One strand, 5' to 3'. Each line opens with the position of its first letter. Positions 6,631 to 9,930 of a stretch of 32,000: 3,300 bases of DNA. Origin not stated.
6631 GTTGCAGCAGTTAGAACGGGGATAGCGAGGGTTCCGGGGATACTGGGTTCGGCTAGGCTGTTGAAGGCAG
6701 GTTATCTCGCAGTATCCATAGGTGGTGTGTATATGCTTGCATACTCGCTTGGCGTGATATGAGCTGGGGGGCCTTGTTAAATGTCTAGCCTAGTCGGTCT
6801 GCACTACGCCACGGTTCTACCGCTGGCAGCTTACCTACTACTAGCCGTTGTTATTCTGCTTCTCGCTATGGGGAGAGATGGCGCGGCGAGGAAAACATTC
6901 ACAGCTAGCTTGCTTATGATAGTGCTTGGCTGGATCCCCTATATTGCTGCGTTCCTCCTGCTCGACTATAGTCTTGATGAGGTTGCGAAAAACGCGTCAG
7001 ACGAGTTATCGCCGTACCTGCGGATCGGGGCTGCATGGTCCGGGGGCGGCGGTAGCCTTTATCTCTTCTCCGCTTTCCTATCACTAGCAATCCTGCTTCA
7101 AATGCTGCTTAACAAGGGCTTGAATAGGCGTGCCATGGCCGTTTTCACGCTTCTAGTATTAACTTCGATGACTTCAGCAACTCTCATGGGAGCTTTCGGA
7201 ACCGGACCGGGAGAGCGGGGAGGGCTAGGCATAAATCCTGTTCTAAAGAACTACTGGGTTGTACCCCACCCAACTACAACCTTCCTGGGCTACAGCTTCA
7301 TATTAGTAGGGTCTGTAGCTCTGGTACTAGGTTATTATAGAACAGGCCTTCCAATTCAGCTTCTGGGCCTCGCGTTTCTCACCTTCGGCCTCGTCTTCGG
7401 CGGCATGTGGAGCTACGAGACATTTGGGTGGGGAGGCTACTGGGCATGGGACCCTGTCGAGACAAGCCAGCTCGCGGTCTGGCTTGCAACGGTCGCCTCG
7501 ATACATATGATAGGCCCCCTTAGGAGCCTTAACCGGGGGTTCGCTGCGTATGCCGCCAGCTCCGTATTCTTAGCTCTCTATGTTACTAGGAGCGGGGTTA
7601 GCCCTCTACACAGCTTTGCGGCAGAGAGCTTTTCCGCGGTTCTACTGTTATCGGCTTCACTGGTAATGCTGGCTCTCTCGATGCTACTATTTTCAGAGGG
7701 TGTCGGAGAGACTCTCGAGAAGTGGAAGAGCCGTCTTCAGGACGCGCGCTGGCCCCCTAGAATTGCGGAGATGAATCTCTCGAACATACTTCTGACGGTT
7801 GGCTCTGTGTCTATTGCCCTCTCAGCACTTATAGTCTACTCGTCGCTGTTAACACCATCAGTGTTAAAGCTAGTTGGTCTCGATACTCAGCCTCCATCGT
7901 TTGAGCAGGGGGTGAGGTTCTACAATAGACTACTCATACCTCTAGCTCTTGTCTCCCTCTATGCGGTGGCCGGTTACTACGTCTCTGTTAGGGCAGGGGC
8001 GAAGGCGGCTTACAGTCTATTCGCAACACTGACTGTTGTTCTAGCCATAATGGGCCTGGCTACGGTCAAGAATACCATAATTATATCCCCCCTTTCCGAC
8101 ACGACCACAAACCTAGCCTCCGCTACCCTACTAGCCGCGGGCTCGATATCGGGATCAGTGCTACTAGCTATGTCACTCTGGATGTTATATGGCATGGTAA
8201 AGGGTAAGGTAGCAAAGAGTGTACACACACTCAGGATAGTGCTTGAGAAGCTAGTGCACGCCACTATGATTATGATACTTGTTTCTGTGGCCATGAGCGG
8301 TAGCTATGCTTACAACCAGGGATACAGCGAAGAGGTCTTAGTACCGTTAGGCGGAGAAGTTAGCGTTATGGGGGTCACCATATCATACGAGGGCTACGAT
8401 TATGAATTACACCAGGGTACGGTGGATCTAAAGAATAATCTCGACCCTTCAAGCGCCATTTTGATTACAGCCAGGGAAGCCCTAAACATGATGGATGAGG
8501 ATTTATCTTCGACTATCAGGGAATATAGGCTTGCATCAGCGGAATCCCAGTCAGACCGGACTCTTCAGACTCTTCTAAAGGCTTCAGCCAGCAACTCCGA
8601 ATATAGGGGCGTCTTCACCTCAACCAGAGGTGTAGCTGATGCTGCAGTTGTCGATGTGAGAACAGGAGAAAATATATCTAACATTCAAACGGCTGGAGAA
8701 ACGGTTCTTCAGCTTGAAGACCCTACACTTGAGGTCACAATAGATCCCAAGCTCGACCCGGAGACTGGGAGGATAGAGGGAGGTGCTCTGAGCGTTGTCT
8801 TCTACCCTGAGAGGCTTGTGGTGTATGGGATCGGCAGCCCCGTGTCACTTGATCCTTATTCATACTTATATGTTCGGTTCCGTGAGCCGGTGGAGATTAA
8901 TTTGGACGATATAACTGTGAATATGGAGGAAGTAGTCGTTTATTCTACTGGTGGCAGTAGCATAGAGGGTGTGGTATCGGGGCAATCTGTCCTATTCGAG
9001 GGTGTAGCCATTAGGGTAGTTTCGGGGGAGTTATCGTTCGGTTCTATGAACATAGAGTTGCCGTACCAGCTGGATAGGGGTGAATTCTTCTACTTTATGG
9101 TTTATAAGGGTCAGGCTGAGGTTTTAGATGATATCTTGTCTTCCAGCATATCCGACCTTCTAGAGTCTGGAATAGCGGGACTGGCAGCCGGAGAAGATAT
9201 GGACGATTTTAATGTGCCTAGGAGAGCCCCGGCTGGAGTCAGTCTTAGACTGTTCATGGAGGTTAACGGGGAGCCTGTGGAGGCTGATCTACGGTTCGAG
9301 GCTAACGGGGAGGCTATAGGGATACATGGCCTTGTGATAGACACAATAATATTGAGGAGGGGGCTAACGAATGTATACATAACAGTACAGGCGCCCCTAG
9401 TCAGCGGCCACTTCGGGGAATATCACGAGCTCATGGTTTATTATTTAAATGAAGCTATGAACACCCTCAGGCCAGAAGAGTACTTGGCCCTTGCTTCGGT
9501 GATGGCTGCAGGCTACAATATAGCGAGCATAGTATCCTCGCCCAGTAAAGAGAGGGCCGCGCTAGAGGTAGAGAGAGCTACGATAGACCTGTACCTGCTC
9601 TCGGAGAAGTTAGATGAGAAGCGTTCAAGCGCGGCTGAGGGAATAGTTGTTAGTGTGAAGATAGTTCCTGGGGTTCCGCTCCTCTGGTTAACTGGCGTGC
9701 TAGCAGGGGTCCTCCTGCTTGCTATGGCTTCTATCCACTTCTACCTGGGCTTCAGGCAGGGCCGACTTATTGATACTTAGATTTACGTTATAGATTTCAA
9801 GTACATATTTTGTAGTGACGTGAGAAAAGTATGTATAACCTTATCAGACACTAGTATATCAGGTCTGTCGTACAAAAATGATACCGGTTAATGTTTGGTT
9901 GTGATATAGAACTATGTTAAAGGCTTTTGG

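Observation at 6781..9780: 999-aa CcmF-type heme lyase with a ~455-aa extracytoplasmic insertion and no other ccm genes or CXXCH clients nearby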

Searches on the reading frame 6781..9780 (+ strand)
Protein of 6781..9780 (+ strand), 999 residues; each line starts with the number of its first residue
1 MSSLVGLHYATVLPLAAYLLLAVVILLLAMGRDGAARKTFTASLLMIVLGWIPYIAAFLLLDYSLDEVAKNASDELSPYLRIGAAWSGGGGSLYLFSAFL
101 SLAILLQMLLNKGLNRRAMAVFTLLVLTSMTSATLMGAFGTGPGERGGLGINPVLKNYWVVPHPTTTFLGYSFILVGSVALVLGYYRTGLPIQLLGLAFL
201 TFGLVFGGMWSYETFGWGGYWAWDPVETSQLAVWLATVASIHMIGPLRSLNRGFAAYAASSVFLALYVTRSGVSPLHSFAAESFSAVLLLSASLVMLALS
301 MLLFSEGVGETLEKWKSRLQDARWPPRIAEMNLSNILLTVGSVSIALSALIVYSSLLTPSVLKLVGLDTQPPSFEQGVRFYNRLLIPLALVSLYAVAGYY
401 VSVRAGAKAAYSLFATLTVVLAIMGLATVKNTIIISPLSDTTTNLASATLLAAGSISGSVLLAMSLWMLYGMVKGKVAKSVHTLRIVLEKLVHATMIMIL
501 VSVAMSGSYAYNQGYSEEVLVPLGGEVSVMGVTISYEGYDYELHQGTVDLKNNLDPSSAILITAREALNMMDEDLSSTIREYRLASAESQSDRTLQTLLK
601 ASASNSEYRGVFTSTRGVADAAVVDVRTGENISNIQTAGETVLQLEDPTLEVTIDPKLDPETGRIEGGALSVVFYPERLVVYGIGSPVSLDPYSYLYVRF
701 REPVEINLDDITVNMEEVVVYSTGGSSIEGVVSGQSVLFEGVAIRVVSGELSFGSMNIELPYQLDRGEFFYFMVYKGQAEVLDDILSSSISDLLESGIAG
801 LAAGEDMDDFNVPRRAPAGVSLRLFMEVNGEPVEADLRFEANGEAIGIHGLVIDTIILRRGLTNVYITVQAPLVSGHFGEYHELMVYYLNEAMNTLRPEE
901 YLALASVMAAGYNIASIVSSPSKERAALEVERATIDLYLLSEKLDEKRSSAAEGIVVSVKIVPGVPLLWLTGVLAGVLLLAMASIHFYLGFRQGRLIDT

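Call 4: search_protein_families(library=pfam, proteins=[window:6781-9777:+], max_evalue=0.01)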
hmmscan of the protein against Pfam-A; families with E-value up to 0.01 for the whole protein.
window:6781-9777:+ (999 aa): 1 family
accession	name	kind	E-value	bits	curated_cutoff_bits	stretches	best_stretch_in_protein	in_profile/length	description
PF01578.25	Cytochrom_C_asm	-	9.1e-14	52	29.9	1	95-266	6-201/212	Cytochrome C assembly protein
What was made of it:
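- On CcmF / NrfE heme lyase (WWD superfamily, System I synthetase): PF01578 is met, 52 against 29.9 bits (call 4).
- Checked: Pfam Cytochrom_C_asm scores 52 bits against a cut-off of 29.9 (call 4).
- Pfam PF01578 scores above its cut-off (call 4).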

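Call 6: search_protein_families(library=ncbifam, proteins=[window:6781-9777:+], max_evalue=0.01)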
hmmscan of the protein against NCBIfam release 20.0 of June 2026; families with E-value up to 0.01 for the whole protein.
window:6781-9777:+ (999 aa): 5 families
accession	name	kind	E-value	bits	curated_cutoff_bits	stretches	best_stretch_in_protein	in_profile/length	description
TIGR00353.1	nrfE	subfamily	1.5e-28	100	569.05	1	56-513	7-455/578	heme lyase CcmF/NrfE family subunit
TIGR03145.1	cyt_nit_nrfE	subfamily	5.6e-27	94.7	927.3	1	40-513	43-513/631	heme lyase NrfEFG subunit NrfE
NF007691.0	PRK10369.1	subfamily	8.4e-20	71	394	1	40-440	45-445/573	heme lyase NrfEFG subunit NrfE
TIGR03144.1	cytochr_II_ccsB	equivalog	1.4e-14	54.4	187.6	2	194-274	165-242/252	c-type cytochrome biogenesis protein CcsB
TIGR01191.1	ccmC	subfamily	0.0011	18.9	186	1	194-247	54-105/184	heme ABC transporter permease CcmC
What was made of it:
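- On CcmF / NrfE heme lyase (WWD superfamily, System I synthetase): TIGR00353 is not met, 100 against 569 bits (call 6).
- Closest known: Bacterial CcmF. Different: The sequence scores well below the curated CcmF family cut-off (call 6).
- Checked: NCBIfam CcmF/NrfE gives E = 1.5e-28 (call 6).
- The NCBIfam CcmF/NrfE model scores 100 bits, far below its 569-bit cut-off, so this is a divergent branch (call 6). The sequence scores far below the NCBIfam CcmF cut-off (call 6).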

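Call 9: find_homologous_proteins(query=window:6781-9777:+, max_evalue=0.001)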
Query window:6781-9777:+ (999 aa): 1142 proteins with E <= 0.001 among 8000 candidates; the best 120 are listed.
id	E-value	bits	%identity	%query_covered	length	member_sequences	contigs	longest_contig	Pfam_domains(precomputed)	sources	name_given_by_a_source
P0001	0.0e+0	2140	100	100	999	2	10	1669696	PF01578.26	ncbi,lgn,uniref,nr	ncbi:putative cytochrome C-type biogenesis protein [Aeropyrum pernix K1]|uniref:Cytochrome C-type bi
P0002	6.7e-200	685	40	99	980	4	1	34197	PF01578.26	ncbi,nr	ncbi:MAG: cytochrome c biogenesis protein CcsA [Aeropyrum sp.]|nr:cytochrome c biogenesis protein Cc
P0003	1.4e-189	650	38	99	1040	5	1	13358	PF01578.26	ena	-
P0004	2.7e-189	649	38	98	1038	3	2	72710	PF16327.11,PF01578.26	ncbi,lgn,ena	-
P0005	4.2e-183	629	36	97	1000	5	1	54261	PF16327.11,PF01578.26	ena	-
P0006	4.8e-182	625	38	97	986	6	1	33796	PF16327.11,PF01578.26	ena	-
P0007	2.1e-179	617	35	99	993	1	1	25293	PF01578.26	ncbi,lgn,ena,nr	ncbi:MAG: cytochrome c biogenesis protein CcsA [Desulfurococcales archaeon]|nr:cytochrome c biogenes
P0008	2.1e-177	610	37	98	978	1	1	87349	PF16327.11,PF01578.26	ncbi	-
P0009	1.5e-176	607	37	99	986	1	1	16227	PF01578.26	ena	-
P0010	2.2e-173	597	36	99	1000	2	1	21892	PF01578.26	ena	-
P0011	3.4e-173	596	36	94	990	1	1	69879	PF01578.26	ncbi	-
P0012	1.1e-172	595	35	99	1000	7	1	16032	PF01578.26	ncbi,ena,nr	ncbi:MAG: cytochrome c biogenesis protein CcsA [Desulfurococcales archaeon]|nr:cytochrome c biogenes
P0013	1.2e-168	581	36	99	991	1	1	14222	PF01578.26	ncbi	-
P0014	1.9e-168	580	35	99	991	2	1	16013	PF01578.26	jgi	-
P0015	6.3e-168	579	37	97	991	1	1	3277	PF01578.26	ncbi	-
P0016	1.2e-167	578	40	97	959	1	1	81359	PF01578.26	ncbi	-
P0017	2.6e-167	577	36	99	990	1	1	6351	PF01578.26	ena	-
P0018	4.7e-166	573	36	99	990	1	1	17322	PF01578.26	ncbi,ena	-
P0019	2.7e-163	563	37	98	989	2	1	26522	PF16327.11,PF01578.26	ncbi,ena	-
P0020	1.8e-162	561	35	99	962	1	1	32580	PF01578.26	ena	-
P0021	1.8e-161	557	36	97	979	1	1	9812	PF01578.26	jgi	-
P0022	2.7e-160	553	35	99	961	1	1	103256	PF01578.26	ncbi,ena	-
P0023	4.8e-160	553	34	99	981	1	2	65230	PF01578.26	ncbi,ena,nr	ncbi:MAG: cytochrome c biogenesis protein CcsA [Desulfurococcales archaeon]|nr:cytochrome c biogenes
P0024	3.7e-158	546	33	98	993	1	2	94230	PF01578.26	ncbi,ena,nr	ncbi:MAG: cytochrome c biogenesis protein CcsA [Desulfurococcales archaeon]|nr:cytochrome c biogenes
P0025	6.3e-158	546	33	98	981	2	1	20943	PF01578.26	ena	-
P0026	1.3e-156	541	37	98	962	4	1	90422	PF01578.26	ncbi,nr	ncbi:MAG: cytochrome c biogenesis protein CcsA [Desulfurococcales archaeon]|nr:cytochrome c biogenes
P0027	1.6e-152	528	36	98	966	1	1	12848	PF01578.26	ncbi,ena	-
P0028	4.7e-145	503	36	97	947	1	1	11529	PF01578.26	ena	-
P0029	1.0e-143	499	35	89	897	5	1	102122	PF01578.26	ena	-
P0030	2.1e-137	478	34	96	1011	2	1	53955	PF16327.11,PF01578.26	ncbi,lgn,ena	-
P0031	4.8e-133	463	33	98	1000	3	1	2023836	PF16327.11,PF01578.26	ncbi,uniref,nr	ncbi:Cytochrome c biogenesis factor [Pyrodictium delaneyi]|uniref:Cytochrome c biogenesis factor n=1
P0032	2.3e-131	458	34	97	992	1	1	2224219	PF01578.26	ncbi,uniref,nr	ncbi:cytochrome c biogenesis protein CcsA [Pyrodictium abyssi]|uniref:Cytochrome c assembly protein 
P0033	1.7e-130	455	33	94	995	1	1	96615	PF01578.26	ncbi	-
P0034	3.1e-130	454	34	98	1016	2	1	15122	PF16327.11,PF01578.26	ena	-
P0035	3.4e-130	454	34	97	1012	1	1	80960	PF16327.11,PF01578.26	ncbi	-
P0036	5.2e-128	447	32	96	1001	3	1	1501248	PF16327.11,PF01578.26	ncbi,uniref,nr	ncbi:hypothetical protein CF15_02435 [Pyrodictium occultum]|uniref:Cytochrome c assembly protein dom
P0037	5.8e-127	443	30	97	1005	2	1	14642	PF16327.11,PF01578.26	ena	-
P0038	1.1e-126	442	33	97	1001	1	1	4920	PF01578.26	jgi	-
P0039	2.1e-126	441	32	97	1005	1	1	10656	PF16327.11,PF01578.26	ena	-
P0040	3.0e-126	441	33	98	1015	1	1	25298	PF01578.26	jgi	jgi:cytochrome c-type biogenesis protein CcmF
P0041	5.0e-125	437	32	98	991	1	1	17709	PF16327.11,PF01578.26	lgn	-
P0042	1.0e-123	432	32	97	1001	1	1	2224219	PF16327.11,PF01578.26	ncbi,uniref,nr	ncbi:cytochrome c biogenesis protein CcsA [Pyrodictium abyssi]|uniref:Cytochrome c assembly protein 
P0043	1.2e-123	432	32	94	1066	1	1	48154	PF16327.11,PF01578.26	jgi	-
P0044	1.3e-123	432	32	97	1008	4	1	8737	PF16327.11,PF01578.26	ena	-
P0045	1.5e-123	432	31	97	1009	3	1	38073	PF16327.11,PF01578.26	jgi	jgi:cytochrome c-type biogenesis protein CcmF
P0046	1.8e-123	432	33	94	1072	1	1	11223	PF01578.26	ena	-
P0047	6.5e-122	426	33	96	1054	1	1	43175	PF16327.11,PF01578.26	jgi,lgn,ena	-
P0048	6.6e-122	426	32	94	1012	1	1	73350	PF01578.26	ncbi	-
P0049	8.3e-122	426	32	99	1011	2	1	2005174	PF16327.11,PF01578.26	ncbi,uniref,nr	ncbi:hypothetical protein PYJP_05560 [Pyrofollis japonicus]|uniref:cytochrome c biogenesis protein C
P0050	5.1e-121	424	34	96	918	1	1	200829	PF01578.26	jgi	-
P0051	5.1e-121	424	32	99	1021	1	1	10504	PF01578.26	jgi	jgi:cytochrome c-type biogenesis protein CcmF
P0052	9.6e-121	423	32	99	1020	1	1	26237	PF01578.26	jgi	jgi:cytochrome c-type biogenesis protein CcmF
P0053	7.1e-120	420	31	97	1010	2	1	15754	PF16327.11,PF01578.26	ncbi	-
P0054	9.6e-120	419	31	98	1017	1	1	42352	PF16327.11,PF01578.26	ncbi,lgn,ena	-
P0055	1.1e-117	412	37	55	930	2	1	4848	PF01578.26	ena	-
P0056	2.1e-117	412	33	99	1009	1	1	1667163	PF16327.11,PF01578.26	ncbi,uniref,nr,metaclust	ncbi:cytochrome c biogenesis protein CcsA [Hyperthermus butylicus]|uniref:Cytochrome c assembly prot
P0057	4.0e-117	411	31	94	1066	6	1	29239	PF01578.26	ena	-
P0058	3.4e-116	408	32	96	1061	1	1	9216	PF16327.11,PF01578.26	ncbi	-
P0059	6.9e-116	407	30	93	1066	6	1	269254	PF16327.11,PF01578.26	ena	-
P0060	2.3e-114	401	31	97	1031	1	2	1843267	PF16327.11,PF01578.26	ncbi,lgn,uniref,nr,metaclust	ncbi:cytochrome c assembly protein [Pyrolobus fumarii 1A]|uniref:Cytochrome c assembly protein n=1 T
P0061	4.1e-114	401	31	94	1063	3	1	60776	PF01578.26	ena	-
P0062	4.7e-114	400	32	93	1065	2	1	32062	PF01578.26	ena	-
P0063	1.1e-113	399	30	95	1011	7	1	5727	PF16327.11,PF01578.26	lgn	-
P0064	3.2e-113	398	32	94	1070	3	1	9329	PF16327.11,PF01578.26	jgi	-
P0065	4.1e-113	397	33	97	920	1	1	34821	PF01578.26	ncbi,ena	-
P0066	5.4e-113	397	33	97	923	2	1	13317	PF01578.26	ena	-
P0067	1.6e-112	395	30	98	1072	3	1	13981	PF16327.11,PF01578.26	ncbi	-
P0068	1.3e-111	392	30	94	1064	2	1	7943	PF16327.11,PF01578.26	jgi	-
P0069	2.3e-111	392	32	98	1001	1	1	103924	PF01578.26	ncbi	-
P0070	3.0e-107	378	31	97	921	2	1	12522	PF01578.26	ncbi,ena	-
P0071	1.6e-104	369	32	98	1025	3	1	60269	PF01578.26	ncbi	ncbi:MAG: cytochrome c biogenesis protein CcsA [Thermoproteota archaeon]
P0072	1.9e-101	359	31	83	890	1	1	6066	PF16327.11,PF01578.26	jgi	jgi:cytochrome c-type biogenesis protein CcmF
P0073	9.8e-101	356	30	98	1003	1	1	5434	PF01578.26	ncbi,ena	-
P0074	2.2e-99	352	28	99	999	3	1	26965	PF01578.26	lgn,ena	-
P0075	2.7e-99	352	30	95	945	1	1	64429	PF01578.26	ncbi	-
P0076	3.2e-99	351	30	95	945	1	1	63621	PF01578.26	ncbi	-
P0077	6.4e-99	350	28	97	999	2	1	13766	PF01578.26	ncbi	-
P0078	3.7e-98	348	29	99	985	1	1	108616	PF16327.11,PF01578.26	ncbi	-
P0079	8.6e-98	347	28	97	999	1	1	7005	PF01578.26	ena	-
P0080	3.0e-97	345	30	96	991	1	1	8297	PF01578.26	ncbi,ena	-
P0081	3.0e-97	345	28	99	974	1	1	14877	PF01578.26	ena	-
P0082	3.3e-97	345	29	94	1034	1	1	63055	PF01578.26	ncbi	-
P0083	6.2e-97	344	29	95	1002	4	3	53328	PF01578.26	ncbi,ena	-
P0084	2.5e-96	342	31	94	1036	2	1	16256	PF01578.26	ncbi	-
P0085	3.7e-96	341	29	96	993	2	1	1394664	PF01578.26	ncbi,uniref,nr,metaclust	ncbi:hypothetical protein EYM_04900 [Ignicoccus islandicus DSM 13165]|uniref:Cytochrome c assembly p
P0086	5.6e-96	341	30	95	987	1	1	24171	PF01578.26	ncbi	-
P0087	1.5e-95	339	30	99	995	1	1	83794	PF01578.26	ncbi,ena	-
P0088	1.6e-95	339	29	95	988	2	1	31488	PF01578.26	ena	-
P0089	2.1e-95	339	28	97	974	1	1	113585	PF16327.11,PF01578.26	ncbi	-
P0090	3.9e-95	338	33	84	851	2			PF01578.26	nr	nr:cytochrome c biogenesis protein CcsA [Desulfurococcales archaeon]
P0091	3.6e-94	335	29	98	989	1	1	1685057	PF01578.26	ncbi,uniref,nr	ncbi:hypothetical protein IPA_05660 [Ignicoccus pacificus DSM 13166]|uniref:Cytochrome c assembly pr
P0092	5.1e-94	334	29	96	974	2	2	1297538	PF16327.11,PF01578.26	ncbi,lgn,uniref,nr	ncbi:cytochrome c biogenesis protein CcsA [Ignicoccus hospitalis]|uniref:Cytochrome c assembly prote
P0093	1.3e-93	333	30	100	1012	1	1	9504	PF01578.26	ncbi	-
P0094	1.9e-93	332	28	97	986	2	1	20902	PF01578.26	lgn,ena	-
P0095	3.5e-92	328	30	95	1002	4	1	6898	PF01578.26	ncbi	-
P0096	1.5e-91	326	29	96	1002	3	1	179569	PF01578.26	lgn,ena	-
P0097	2.6e-91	325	29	95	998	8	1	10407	PF01578.26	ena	-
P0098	1.1e-90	323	30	97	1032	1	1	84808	PF01578.26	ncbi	-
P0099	2.3e-89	319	31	79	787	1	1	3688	PF01578.26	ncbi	ncbi:MAG: cytochrome c biogenesis protein CcsA, partial [Pyrodictiaceae archaeon]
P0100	3.0e-89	318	28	96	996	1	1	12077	PF01578.26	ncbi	-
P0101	7.4e-88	314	30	86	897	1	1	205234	PF01578.26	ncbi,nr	ncbi:MAG: cytochrome c biogenesis protein CcsA, partial [Candidatus Korarchaeota archaeon]|nr:cytoch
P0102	2.9e-83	299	29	93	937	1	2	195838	PF01578.26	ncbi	-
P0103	4.4e-83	298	30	92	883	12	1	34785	PF01578.26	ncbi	-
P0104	3.2e-75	272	28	98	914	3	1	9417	PF01578.26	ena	-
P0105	1.2e-72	263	31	72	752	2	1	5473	PF01578.26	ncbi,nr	ncbi:MAG: cytochrome c biogenesis protein CcsA, partial [Crenarchaeota archaeon]|nr:cytochrome c bio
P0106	6.8e-64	234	35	50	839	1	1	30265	PF01578.26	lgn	-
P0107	4.5e-59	219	27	93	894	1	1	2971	PF01578.26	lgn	-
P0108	2.2e-58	216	28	92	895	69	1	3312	PF01578.26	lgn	-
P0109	5.6e-54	202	28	93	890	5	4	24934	PF01578.26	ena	-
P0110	3.4e-34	136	28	54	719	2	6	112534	PF01578.26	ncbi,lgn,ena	-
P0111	3.9e-33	133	39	23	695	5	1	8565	PF01578.26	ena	-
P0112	9.6e-33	131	29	51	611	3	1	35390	PF01578.26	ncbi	-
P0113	9.8e-33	131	29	57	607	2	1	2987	PF01578.26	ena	-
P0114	1.4e-32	131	29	51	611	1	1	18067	PF01578.26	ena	-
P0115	1.7e-32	131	36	27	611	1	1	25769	PF01578.26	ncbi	-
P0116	3.0e-32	130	38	25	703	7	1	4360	PF01578.26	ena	-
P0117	5.0e-32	129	38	23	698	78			PF01578.26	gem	-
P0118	2.0e-31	127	39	23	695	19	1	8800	PF01578.26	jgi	jgi:cytochrome c-type biogenesis protein CcmF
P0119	1.3e-30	124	37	23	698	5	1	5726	PF01578.26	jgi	jgi:cytochrome c-type biogenesis protein CcmF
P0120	3.4e-30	123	38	23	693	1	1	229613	PF01578.26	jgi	jgi:cytochrome c-type biogenesis protein CcmF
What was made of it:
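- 100% match to the A. pernix K1 annotated protein (call 9).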

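Call 13: search_solved_structures(query=window:6781-9777:+, max_evalue=1, show_alignments=2)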
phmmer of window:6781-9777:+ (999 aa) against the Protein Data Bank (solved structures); distinct sequences matched with E-value up to 1: 3.
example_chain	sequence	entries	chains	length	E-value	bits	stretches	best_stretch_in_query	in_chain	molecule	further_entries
6zmq_A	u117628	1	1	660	1.4e-18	69.6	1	21-286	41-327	Cytochrome C-type biogenesis protein ccmF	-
3jzz_A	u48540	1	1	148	0.4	11.7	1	411-455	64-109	Type IV pilin structural subunit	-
3jyz_A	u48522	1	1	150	0.41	11.7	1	411-455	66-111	Type IV pilin structural subunit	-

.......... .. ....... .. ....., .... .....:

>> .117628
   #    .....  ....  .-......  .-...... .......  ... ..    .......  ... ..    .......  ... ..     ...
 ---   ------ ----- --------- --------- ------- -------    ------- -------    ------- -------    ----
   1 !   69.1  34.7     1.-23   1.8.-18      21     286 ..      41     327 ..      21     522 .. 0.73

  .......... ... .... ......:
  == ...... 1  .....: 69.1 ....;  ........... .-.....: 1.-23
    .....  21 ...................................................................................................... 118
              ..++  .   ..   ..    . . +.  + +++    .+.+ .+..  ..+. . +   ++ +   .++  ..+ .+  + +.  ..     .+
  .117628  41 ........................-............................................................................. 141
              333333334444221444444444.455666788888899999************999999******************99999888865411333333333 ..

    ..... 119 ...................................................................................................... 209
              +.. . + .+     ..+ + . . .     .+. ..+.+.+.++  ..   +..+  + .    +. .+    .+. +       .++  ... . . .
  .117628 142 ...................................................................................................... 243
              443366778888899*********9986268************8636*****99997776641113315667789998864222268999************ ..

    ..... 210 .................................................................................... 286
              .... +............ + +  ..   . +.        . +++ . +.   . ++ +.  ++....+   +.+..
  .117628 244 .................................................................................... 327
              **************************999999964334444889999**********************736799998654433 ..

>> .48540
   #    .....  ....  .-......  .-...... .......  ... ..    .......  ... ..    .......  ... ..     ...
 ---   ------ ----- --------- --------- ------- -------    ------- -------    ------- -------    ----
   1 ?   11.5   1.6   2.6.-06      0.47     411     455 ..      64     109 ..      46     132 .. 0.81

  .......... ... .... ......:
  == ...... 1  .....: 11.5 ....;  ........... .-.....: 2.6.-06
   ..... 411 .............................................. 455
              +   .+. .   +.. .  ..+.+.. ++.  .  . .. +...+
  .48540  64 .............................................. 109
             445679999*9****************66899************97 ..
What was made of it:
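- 7429..7461 (+): WWD motif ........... (aa 217-227). Aligned to the 6ZMQ WWD motif (call 13).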
